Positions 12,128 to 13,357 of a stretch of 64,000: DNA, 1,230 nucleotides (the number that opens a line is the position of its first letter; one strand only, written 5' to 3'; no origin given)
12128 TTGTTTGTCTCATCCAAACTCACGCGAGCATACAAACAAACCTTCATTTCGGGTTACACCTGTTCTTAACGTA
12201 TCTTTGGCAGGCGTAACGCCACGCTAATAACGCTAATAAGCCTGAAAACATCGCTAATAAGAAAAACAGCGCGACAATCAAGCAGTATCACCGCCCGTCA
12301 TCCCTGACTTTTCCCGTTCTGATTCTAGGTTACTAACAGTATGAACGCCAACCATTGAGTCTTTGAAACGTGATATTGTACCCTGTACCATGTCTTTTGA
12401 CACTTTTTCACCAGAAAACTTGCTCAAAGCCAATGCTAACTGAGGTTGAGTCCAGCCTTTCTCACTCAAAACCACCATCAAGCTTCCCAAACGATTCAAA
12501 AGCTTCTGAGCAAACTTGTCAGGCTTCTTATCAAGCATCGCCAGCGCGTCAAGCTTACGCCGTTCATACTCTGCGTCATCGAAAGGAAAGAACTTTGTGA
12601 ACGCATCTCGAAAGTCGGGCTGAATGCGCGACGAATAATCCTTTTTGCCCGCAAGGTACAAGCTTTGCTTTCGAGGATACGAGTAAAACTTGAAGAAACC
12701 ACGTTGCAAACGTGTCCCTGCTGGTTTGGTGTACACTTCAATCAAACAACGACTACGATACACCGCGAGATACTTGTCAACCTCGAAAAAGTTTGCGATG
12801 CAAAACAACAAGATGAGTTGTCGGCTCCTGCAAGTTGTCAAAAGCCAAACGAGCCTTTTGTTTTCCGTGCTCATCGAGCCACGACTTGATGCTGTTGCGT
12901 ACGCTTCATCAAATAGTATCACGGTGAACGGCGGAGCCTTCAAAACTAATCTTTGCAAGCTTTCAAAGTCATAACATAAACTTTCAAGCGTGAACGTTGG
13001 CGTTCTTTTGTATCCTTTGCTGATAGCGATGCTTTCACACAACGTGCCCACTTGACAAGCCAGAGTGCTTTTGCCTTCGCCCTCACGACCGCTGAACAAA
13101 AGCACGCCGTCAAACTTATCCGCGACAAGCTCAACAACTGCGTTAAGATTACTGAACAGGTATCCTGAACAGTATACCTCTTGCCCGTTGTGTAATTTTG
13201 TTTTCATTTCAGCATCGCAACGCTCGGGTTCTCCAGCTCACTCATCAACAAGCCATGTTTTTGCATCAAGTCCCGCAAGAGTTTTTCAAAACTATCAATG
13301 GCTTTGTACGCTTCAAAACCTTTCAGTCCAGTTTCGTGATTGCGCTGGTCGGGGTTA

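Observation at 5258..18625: A roughly 13-kb integrated element sits in the tRNA-Arg(TCG) 3' end, with an intact integrase and two opposed gene blocks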

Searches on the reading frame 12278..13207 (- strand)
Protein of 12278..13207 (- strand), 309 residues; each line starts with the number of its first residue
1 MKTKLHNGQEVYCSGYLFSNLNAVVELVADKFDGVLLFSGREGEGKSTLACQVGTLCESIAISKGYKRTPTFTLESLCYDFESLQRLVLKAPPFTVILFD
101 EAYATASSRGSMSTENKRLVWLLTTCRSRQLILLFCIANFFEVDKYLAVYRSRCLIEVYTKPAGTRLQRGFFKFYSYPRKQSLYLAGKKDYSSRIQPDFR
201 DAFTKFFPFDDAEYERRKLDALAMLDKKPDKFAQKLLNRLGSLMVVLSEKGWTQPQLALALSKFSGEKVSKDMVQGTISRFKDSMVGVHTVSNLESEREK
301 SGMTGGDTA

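Call 7: search_protein_families(library=pfam, proteins=[window:12278-13207:-], max_evalue=0.01)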
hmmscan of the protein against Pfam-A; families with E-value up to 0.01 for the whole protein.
window:12278-13207:- (309 aa): 1 family
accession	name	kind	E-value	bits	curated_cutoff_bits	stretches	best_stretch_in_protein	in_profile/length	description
PF00004.35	AAA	-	0.00056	20.8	21.2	1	36-158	1-127/131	ATPase family associated with various cellular activities (AAA)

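Call 28: search_protein_families(library=phrogs, proteins=[window:12278-13207:-], max_evalue=0.1)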
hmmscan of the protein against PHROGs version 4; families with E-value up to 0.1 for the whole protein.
window:12278-13207:- (309 aa): 2 families
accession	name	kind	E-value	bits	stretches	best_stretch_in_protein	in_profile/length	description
phrog_38691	-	unknown function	6.3e-08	33.3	1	26-174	19-166/258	-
phrog_5484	-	DNA, RNA and nucleotide metabolism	0.0017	19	1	30-148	26-148/239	DnaA-like replication initiation protein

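Call 29: search_protein_families(library=ncbifam, proteins=[window:12278-13207:-], max_evalue=0.1)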
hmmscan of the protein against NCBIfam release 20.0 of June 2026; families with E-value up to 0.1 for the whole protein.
window:12278-13207:- (309 aa): 0 families

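Call 39: search_solved_structures(query=window:12278-13207:-, max_evalue=1)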
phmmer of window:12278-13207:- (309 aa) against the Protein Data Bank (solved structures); distinct sequences matched with E-value up to 1: 1.
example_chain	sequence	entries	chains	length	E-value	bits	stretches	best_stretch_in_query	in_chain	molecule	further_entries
5lc9_A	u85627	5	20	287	0.59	12.6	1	189-242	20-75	Polyphosphate:AMP phosphotransferase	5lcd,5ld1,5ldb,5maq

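Call 61: find_related_loci(query=window:12278-13207:-, collection=viral_contigs, flank=10000)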
Query window:12278-13207:- (309 aa) in viral_contigs; peptide patterns used: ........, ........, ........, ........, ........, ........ (x = any residue, [..] = any of these).
6 stretches matched a pattern, but none encodes a relative of the query by tblastn (E <= 1e-3).

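Call 74: search_dna_similar(query=window:12278-13207:-, collection=phages, mode=protein, max_evalue=1, max_rows=25)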
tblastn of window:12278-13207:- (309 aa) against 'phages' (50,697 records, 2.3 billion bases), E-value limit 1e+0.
Records with a match: 3; places in all: 3; records where one place covers at least 80% of the query: 0.
Best place of each record, by identity: <60% 3.
By first word of the organism name: Thermococcus 3.
By host as written in the record: Thermococcus sp. 'Bio pl 0405IT2' 2; Thermococcus sp. Bio-pl-0405IT2 1.
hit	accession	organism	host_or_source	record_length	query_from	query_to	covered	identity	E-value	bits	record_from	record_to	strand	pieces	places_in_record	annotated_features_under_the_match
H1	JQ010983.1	Thermococcus prieurii virus 1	Thermococcus sp. 'Bio pl 0405IT2'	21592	15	186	56%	28.2%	2e-6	55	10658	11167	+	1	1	AAA+ superfamily ATPase | hypothetical protein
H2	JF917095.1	Thermococcus prieurii virus 1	Thermococcus sp. Bio-pl-0405IT2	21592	15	186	56%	28.2%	2e-6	55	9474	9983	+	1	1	putative AAA+ superfamily ATPase | hypothetical protein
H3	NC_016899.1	Thermococcus prieurii virus 1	Thermococcus sp. 'Bio pl 0405IT2'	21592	15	186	56%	28.2%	2e-6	55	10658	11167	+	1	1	ATP-binding protein | hypothetical protein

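Call 76: get_annotated_region(hit=H3, flank=11000)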
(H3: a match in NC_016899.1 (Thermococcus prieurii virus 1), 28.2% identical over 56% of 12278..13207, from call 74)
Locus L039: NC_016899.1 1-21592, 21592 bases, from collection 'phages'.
description: Thermococcus prieurii virus 1, complete genome.
organism: Thermococcus prieurii virus 1 (NCBI taxid 1115696)
taxonomy: Viruses
host: Thermococcus sp. 'Bio pl 0405IT2'; source: hydrothermal chimney sample collected from the East Pacific Rise Sarah Spring area at 2700 m depth; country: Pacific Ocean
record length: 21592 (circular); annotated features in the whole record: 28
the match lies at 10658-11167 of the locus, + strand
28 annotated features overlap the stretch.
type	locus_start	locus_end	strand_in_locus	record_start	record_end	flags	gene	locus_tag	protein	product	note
CDS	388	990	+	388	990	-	-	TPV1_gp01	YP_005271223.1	N-terminal part of the MCM2-like helicase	-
CDS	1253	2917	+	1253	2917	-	-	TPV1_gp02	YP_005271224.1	DNA helicase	-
CDS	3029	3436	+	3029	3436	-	-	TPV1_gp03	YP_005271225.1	MutL-transducer domain protein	-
CDS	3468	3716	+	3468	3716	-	-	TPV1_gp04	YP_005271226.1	hypothetical protein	-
CDS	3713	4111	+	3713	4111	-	-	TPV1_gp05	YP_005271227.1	hypothetical protein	-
CDS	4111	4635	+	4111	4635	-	-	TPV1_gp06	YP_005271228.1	Holliday junction resolvase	-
CDS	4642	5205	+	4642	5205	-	-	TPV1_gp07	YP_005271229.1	hypothetical protein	-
CDS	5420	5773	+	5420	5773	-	-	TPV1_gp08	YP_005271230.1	transcriptional regulator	-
CDS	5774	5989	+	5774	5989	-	-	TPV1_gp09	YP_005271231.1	putative integral membrane protein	-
CDS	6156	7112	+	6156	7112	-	-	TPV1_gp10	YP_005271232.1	integrase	-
CDS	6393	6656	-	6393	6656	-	-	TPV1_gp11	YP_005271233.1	hypothetical protein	-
CDS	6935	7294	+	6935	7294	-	-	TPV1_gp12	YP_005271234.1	putative integral membrane protein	-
CDS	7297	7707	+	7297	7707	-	-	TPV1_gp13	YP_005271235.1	putative integral membrane protein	-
CDS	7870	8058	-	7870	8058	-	-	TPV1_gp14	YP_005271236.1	hypothetical protein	-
CDS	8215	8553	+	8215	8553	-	-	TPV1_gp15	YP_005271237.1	membrane protein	-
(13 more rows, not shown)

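Call 85: search_dna_similar(query=window:12278-13207:-, collection=plasmids, mode=protein, max_evalue=1, max_rows=25)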
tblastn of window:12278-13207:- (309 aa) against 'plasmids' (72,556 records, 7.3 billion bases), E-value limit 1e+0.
Records with a match: 1; places in all: 1; records where one place covers at least 80% of the query: 0.
Best place of each record, by identity: <60% 1.
By first word of the organism name: Candidatus 1.
By predicted mobility (MOB-suite, as given by PLSDB): non-mobilizable 1.
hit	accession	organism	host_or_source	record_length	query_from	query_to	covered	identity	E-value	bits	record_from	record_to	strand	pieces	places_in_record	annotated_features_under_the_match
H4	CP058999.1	Candidatus Fermentimicrarchaeum limneticum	freshwater sediment ...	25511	27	209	59%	20.2%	2e-1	41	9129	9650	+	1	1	hypothetical protein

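Call 87: search_protein_representatives(protein=window:12278-13207:-)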
Query: 309 residues. Proteins with E-value up to 0.001 (for the whole library): 1735; up to 1e-10: 852; up to 1e-30: 38. The best 150 are listed.
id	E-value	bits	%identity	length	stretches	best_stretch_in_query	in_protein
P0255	1.7e-203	690.5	100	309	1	1-309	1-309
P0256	7.9e-52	192.8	35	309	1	1-296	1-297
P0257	4.1e-42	160.9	41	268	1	8-280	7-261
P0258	1.2e-37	146.2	37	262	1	14-277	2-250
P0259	9.6e-37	143.3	43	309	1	14-231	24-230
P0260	5.2e-36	140.8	35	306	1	7-284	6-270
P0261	9.5e-36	140.0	42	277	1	9-224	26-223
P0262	1.7e-35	139.2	36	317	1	5-264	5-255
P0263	6.2e-35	137.3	39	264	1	2-265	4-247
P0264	9.3e-35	136.7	36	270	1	14-281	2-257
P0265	1.2e-34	136.3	38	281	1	7-283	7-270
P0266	1.6e-34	135.9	35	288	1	6-281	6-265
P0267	1.7e-34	135.9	39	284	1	8-227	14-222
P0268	4.7e-34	134.4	40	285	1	7-231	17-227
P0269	5.6e-34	134.2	41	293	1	19-223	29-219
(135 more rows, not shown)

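Call 90: search_protein_families(library=pfam, alignment_id=A3, max_evalue=0.01)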
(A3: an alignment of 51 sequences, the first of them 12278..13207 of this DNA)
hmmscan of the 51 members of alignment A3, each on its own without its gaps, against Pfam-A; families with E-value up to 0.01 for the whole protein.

A. member 1, window:12278-13207:- (309 aa): 1 family
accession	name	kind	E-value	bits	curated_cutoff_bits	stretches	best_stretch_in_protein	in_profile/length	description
PF00004.35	AAA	-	0.00056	20.8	21.2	1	36-158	1-127/131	ATPase family associated with various cellular activities (AAA)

B. families by the number of members that match (of 51 scanned): 25 families
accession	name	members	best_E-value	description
PF20720.3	nSTAND3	30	5.8e-08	Novel STAND NTPase 3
PF01637.24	ATPase_2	16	8.7e-05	ATPase domain predominantly from Archaea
PF00004.35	AAA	14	1.9e-05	ATPase family associated with various cellular activities (AAA)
PF09848.15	SLFN-g3_helicase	9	0.00065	Schlafen group 3, DNA/RNA helicase domain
PF00931.28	NB-ARC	6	8.8e-05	NB-ARC domain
PF13191.12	AAA_16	5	0.00079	AAA ATPase domain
PF00910.28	RNA_helicase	4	0.0008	RNA helicase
PF13401.12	AAA_22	4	0.0037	AAA domain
PF13173.12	AAA_14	3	0.00018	AAA domain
PF05707.18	Zot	3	0.00053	Zonular occludens toxin (Zot)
PF24883.2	NPHP3_N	3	0.0018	Nephrocystin 3, N-terminal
PF25199.1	nSTAND_NTPase5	2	0.0017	Novel STAND NTPase 5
PF13384.12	HTH_23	1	0.00029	Homeodomain-like domain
PF13476.12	AAA_23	1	0.0012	AAA domain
PF08433.16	KTI12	1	0.0035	Chromatin associated protein KTI12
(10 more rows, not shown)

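Call 97: predict_structure(alignment_id=A3)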
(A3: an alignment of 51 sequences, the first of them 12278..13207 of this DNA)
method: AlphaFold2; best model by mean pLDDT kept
length: 309 residues; sequences in the alignment: 51
mean_pLDDT: 89.6   pTM: 0.80
mean pLDDT of the five models: 89.6, 89.2, 89.1, 88.7, 88.7
residues with pLDDT >= 90: 235; 70-90: 44; 50-70: 9; < 50: 21
segments of 3 or more residues with pLDDT < 50: 289-309
pLDDT, mean of each block of 10 residues (from residue 1): 96 98 98 97 97 98 96 96 95 98 74 80 95 97 94 98 97 98 97 97 98 96 85 80 89 95 94 91 68 44 38
secondary structure, 60 per line:
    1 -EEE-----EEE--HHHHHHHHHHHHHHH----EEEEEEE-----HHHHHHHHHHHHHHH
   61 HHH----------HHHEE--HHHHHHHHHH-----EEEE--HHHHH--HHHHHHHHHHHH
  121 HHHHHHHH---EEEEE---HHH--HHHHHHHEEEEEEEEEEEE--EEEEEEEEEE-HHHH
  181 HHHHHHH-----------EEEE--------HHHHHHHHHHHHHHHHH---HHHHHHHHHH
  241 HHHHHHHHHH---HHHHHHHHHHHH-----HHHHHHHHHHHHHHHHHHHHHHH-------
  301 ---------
elements in order: E2-4 E10-12 H15-29 E34-40 H46-63 H81-90 E96-99 H102-106 H109-128 E132-136 H145-151 E152-163 E166-175 H177-187 E199-202 H211-227 H231-250 H254-265 H271-293

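Call 100: fold_search(model_id=the predicted structure, library=pdb)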
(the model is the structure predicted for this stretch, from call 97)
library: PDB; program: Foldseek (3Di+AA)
matches with E <= 10: 1480; with E <= 0.001: 76
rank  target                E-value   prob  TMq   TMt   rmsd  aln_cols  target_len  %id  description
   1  8r7v_A                4.7e-06  1.00  0.28  0.12  15.3       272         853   14  MutSbeta bound to compound CHDI-00898647 in the canonical DNA-mismatch bound form (released 2024-10-30)
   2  8olx_A                1.1e-05  1.00  0.29  0.12  15.4       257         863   13  MutSbeta bound to (CAG)2 DNA (canonical form) (released 2023-05-24)
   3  8ag6_A                1.5e-05  1.00  0.29  0.12  14.5       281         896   14  human MutSalpha (MSH2/MSH6) binding to DNA with a GT mismatch (released 2023-01-25)
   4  5vq9                  1.8e-05  1.00  0.34  0.29  23.0       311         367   14  Structure of human TRIP13, Apo form (released 2017-06-14)
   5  8rb2_A                1.8e-05  1.00  0.29  0.12  15.4       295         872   13  The crystal structure of DNA-bound human MutSbeta (MSH2_E749A/MSH3_E976A) in the canonical mismatch bound conformation (released 2025-06-11)
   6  3thw_A                3.5e-05  1.00  0.29  0.11  15.7       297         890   14  Human MutSbeta complexed with an IDL of 4 bases (Loop4) and ADP (released 2011-12-21)
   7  8oma_A                4.0e-05  1.00  0.29  0.13  13.6       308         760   13  MutSbeta bound to 61bp homoduplex DNA (released 2023-05-24)
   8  8omq_A                4.5e-05  1.00  0.30  0.14  14.8       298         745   12  DNA-unbound MutSbeta-ATP complex (straight clamp form) (released 2023-05-24)
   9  4xgu_A                5.1e-05  1.00  0.30  0.26  10.6       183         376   15  Structure of C. elegans PCH-2 (released 2015-05-06)
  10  3thz_A                5.1e-05  1.00  0.28  0.11  15.3       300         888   14  Human MutSbeta complexed with an IDL of 6 bases (Loop6) and ADP (released 2011-12-21)
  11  5vqa                  5.4e-05  1.00  0.34  0.29  22.8       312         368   13  Structure of human TRIP13, ATP-bound form (released 2017-06-14)
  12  8rz7_A                5.8e-05  1.00  0.28  0.13  14.4       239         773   15  (CAG)2 DNA-bound MutSbeta in open form with kinked MSH2 clamp (released 2024-11-13)
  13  4xgu_B                6.1e-05  1.00  0.34  0.28   8.5       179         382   17  Structure of C. elegans PCH-2 (released 2015-05-06)
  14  4xgu_E                6.5e-05  1.00  0.33  0.27  10.5       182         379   15  Structure of C. elegans PCH-2 (released 2015-05-06)
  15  3thy_A                6.5e-05  1.00  0.29  0.12  14.6       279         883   14  Human MutSbeta complexed with an IDL of 2 bases (Loop2) and ADP (released 2011-12-21)
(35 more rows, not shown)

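Call 101: fold_search(model_id=the predicted structure, library=viral)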
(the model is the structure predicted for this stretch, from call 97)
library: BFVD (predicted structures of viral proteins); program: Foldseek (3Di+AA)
matches with E <= 10: 1396; with E <= 0.001: 56
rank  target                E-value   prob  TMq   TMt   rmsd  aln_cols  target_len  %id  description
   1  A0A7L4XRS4            1.4e-08  1.00  0.47  0.50   9.6       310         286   13  (no name in the UniProt tables at hand)
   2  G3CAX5                5.9e-08  1.00  0.48  0.51   6.0       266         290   17  (no name in the UniProt tables at hand)
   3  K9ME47                1.1e-06  1.00  0.41  0.38  14.3       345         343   14  (no name in the UniProt tables at hand)
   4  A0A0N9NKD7            2.8e-06  1.00  0.38  0.47   8.6       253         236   11  (no name in the UniProt tables at hand)
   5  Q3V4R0                4.6e-06  1.00  0.39  0.42   8.6       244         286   14  Uncharacterized protein ORF286 [Acidianus two-tailed virus]
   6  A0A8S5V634            5.2e-06  1.00  0.38  0.55   5.8       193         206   14  Zonular occludens toxin [Inoviridae sp. ctDDr4]
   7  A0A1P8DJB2            5.6e-06  1.00  0.31  0.22  17.7       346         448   13  (no name in the UniProt tables at hand)
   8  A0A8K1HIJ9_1          9.1e-06  1.00  0.35  0.13  23.4       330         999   12  Putative nonstructural polyprotein [Sichuan mosquito picorna-like virus]
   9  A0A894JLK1            2.3e-05  1.00  0.34  0.38  11.9       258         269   17  (no name in the UniProt tables at hand)
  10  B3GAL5                3.3e-05  1.00  0.34  0.52  14.1       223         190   17  AMDV2_16 [uncultured virus]
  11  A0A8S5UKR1            4.5e-05  1.00  0.28  0.41  16.6       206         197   18  Zonular occludens toxin [Inoviridae sp. ct4fI15]
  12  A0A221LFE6            5.4e-05  1.00  0.36  0.33  22.5       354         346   13  Putative polyprotein (Fragment) [Caledonia beadlet anemone picorna-like virus 2]
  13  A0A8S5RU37            7.3e-05  1.00  0.33  0.32  21.7       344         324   16  Zonular occludens toxin [Inoviridae sp. ctjYd14]
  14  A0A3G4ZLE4            9.3e-05  0.99  0.30  0.15  22.6       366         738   14  ATPase [Terrestrivirus sp.]
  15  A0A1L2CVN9            1.1e-04  1.00  0.32  0.29   9.1       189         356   13  AAA+ ATPase domain-containing protein [Pectobacterium phage vB_PcaM_CBB]
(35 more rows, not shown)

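Call 111: search_protein_families(library=phrogs, alignment_id=A3, max_evalue=0.001)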
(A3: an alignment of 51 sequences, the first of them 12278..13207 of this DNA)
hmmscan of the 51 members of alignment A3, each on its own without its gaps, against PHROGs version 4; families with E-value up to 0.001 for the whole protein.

A. member 1, window:12278-13207:- (309 aa): 1 family
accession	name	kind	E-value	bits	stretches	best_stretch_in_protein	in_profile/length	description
phrog_38691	-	unknown function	6.3e-08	33.3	1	26-174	19-166/258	-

B. families by the number of members that match (of 51 scanned): 12 families
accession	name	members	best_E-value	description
phrog_38691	-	34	1.7e-14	-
phrog_5484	-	29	6.9e-10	DnaA-like replication initiation protein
phrog_11254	-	4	1.2e-05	DnaA-like replication initiation protein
phrog_5846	-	3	5.4e-06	clamp loader of DNA polymerase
phrog_2071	-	2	3.3e-05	ATPase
phrog_11376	-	1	1.2e-05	-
phrog_3462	-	1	3.8e-05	nicotinamide-nucleotide adenylyltransferase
phrog_1303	-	1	5.3e-05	DNA binding protein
phrog_6891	-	1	6.4e-05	ATPase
phrog_1366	-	1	6.5e-05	-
phrog_168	-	1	7.7e-05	clamp loader of DNA polymerase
phrog_33099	-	1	0.00025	-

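Call 125: get_annotated_region(hit=H4, flank=9000)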
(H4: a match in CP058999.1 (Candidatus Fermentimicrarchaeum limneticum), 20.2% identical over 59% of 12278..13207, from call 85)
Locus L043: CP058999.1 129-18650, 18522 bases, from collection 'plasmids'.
description: MAG: Candidatus Fermentimicrarchaeum limneticum isolate Sv326 plasmid pSv326-1, complete sequence
organism: Candidatus Fermentimicrarchaeum limneticum (NCBI taxid 2795018)
taxonomy: Archaea; Candidatus Micrarchaeota; ; Candidatus Fermentimicrarchaeales; Candidatus Fermentimicrarchaeaceae; Candidatus Fermentimicrarchaeum; Candidatus Fermentimicrarchaeum limneticum
host: -; source: freshwater sediment metagenome,metagenomic assembly,sediment from freshwater meromictic lake; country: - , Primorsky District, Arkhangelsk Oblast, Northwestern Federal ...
typing (MOB-suite, as given by PLSDB): non-mobilizable
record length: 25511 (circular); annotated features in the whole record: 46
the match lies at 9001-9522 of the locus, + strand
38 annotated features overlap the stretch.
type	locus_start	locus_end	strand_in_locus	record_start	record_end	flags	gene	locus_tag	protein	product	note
CDS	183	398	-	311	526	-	-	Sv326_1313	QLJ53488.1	hypothetical protein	-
CDS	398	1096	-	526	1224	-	-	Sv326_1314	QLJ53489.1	hypothetical protein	-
CDS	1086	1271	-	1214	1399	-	-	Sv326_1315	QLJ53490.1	hypothetical protein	-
CDS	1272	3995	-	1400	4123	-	-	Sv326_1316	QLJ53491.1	hypothetical protein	-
CDS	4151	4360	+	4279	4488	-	-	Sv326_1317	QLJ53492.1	hypothetical protein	-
CDS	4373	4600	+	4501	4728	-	-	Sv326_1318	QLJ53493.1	hypothetical protein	-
CDS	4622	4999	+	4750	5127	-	-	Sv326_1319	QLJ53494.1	hypothetical protein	-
CDS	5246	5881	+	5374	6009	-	-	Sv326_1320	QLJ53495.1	hypothetical protein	-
CDS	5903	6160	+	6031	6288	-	-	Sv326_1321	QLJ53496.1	hypothetical protein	-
CDS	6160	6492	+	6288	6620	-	-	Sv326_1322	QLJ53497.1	hypothetical protein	-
CDS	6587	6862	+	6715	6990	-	-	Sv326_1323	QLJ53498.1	hypothetical protein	-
CDS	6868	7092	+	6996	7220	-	-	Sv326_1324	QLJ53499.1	hypothetical protein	-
CDS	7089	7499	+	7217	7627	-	-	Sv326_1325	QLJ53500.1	hypothetical protein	-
CDS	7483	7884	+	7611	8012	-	-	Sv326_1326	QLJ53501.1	hypothetical protein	-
CDS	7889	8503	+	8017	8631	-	-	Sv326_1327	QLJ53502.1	hypothetical protein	-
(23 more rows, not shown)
